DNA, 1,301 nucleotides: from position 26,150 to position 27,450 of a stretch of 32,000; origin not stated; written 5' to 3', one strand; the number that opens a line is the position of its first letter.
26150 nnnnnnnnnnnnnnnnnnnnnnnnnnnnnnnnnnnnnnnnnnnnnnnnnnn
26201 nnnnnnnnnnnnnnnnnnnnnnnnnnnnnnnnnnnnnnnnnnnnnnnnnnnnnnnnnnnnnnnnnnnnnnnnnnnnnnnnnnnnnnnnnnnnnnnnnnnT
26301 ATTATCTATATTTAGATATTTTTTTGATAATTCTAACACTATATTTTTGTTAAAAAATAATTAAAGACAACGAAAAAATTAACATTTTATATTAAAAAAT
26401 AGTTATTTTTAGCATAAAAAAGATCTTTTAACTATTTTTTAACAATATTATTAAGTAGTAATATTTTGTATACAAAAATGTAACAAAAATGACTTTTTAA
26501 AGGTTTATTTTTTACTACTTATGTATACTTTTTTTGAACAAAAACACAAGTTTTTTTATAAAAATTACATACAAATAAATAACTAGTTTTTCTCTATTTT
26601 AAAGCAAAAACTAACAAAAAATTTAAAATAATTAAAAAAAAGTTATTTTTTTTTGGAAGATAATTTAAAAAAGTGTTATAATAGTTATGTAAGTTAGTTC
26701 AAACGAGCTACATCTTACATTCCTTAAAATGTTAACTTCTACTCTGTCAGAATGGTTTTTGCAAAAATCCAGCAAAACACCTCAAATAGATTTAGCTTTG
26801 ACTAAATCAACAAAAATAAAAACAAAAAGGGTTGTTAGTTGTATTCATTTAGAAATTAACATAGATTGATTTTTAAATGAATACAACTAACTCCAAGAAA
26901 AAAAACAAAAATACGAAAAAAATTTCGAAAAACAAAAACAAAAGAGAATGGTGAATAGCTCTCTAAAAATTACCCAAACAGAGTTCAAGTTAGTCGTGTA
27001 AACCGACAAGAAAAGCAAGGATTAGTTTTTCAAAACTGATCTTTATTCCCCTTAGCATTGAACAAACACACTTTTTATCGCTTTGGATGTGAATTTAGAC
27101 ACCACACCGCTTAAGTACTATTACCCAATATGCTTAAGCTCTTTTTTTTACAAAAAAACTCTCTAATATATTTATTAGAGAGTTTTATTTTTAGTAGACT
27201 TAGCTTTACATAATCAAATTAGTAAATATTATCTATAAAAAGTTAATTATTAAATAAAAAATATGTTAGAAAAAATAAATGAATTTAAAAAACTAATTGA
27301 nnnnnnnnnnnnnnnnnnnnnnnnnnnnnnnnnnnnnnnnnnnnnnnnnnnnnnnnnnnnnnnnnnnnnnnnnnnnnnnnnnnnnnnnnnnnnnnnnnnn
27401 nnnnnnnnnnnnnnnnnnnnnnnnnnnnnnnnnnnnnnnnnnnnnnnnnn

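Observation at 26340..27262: Promoter-to-terminator unit of about 460 nt with no ORF in the only long intergenic gap: candidate novel structured ncRNA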

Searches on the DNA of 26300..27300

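Call 4: search_rna_families(source=window, start=26300, end=27300, threshold=evalue, max_evalue=10, show_alignments=5)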
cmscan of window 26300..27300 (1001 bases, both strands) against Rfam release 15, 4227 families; matches with E-value up to 10: 14.
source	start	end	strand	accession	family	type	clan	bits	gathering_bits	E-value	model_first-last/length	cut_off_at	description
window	26829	26894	+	RF03623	mir-1252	Gene; miRNA;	-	24.2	70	0.2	1-65/65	no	mir-1252 microRNA precursor family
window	27143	27203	-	RF02362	Yfr10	Gene; sRNA;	-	23.8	43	0.61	1-78/78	no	Cyanobacterial functional RNA 10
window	26836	26889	+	RF03940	MIR9563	Gene; miRNA;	-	22.8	90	0.14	1-127/127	no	MIR9563 microRNA precursor family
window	26834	26891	+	RF04205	MIR2606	Gene; miRNA;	-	21.6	139.7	2.1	29-137/165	no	MIR2606 microRNA precursor family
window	26834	26891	-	RF03623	mir-1252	Gene; miRNA;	-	21.4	70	0.92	9-57/65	no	mir-1252 microRNA precursor family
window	26833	26892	-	RF03578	mir-3910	Gene; miRNA;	-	21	95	0.27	1-82/82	no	mir-3910 microRNA precursor family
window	26831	26894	-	RF03659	MIR2871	Gene; miRNA;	-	19.9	99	0.82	1-118/118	no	MIR2871 microRNA precursor family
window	26837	26888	+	RF00207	K10_TLS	Cis-reg;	-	19.5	43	0.53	1-48/48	no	K10 transport/localisation element (TLS)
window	26832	26893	+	RF03284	mir-4637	Gene; miRNA;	-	19.4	89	0.93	1-84/84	no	mir-4637 microRNA precursor family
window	26836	26889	-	RF03940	MIR9563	Gene; miRNA;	-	19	90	1.3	1-127/127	no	MIR9563 microRNA precursor family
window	27128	27185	-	RF02859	Arrc11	Gene; sRNA;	-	16.4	52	7.7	1-175/175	no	Actinobacillus sRNA 11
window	26829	26893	-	RF03275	mir-2542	Gene; miRNA;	-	15.8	60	6.9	1-85/85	no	mir-2542 microRNA precursor family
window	26914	26973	-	RF02866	ncS16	Gene; sRNA;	-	14.4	48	7.5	1-83/83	no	Burkholderia sRNA 16 (Bc_KC_sr1)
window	26905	26964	+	RF01675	CrcZ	Gene; sRNA;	-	10.7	95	2.4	1-398/398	no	Pseudomonas sRNA CrcZ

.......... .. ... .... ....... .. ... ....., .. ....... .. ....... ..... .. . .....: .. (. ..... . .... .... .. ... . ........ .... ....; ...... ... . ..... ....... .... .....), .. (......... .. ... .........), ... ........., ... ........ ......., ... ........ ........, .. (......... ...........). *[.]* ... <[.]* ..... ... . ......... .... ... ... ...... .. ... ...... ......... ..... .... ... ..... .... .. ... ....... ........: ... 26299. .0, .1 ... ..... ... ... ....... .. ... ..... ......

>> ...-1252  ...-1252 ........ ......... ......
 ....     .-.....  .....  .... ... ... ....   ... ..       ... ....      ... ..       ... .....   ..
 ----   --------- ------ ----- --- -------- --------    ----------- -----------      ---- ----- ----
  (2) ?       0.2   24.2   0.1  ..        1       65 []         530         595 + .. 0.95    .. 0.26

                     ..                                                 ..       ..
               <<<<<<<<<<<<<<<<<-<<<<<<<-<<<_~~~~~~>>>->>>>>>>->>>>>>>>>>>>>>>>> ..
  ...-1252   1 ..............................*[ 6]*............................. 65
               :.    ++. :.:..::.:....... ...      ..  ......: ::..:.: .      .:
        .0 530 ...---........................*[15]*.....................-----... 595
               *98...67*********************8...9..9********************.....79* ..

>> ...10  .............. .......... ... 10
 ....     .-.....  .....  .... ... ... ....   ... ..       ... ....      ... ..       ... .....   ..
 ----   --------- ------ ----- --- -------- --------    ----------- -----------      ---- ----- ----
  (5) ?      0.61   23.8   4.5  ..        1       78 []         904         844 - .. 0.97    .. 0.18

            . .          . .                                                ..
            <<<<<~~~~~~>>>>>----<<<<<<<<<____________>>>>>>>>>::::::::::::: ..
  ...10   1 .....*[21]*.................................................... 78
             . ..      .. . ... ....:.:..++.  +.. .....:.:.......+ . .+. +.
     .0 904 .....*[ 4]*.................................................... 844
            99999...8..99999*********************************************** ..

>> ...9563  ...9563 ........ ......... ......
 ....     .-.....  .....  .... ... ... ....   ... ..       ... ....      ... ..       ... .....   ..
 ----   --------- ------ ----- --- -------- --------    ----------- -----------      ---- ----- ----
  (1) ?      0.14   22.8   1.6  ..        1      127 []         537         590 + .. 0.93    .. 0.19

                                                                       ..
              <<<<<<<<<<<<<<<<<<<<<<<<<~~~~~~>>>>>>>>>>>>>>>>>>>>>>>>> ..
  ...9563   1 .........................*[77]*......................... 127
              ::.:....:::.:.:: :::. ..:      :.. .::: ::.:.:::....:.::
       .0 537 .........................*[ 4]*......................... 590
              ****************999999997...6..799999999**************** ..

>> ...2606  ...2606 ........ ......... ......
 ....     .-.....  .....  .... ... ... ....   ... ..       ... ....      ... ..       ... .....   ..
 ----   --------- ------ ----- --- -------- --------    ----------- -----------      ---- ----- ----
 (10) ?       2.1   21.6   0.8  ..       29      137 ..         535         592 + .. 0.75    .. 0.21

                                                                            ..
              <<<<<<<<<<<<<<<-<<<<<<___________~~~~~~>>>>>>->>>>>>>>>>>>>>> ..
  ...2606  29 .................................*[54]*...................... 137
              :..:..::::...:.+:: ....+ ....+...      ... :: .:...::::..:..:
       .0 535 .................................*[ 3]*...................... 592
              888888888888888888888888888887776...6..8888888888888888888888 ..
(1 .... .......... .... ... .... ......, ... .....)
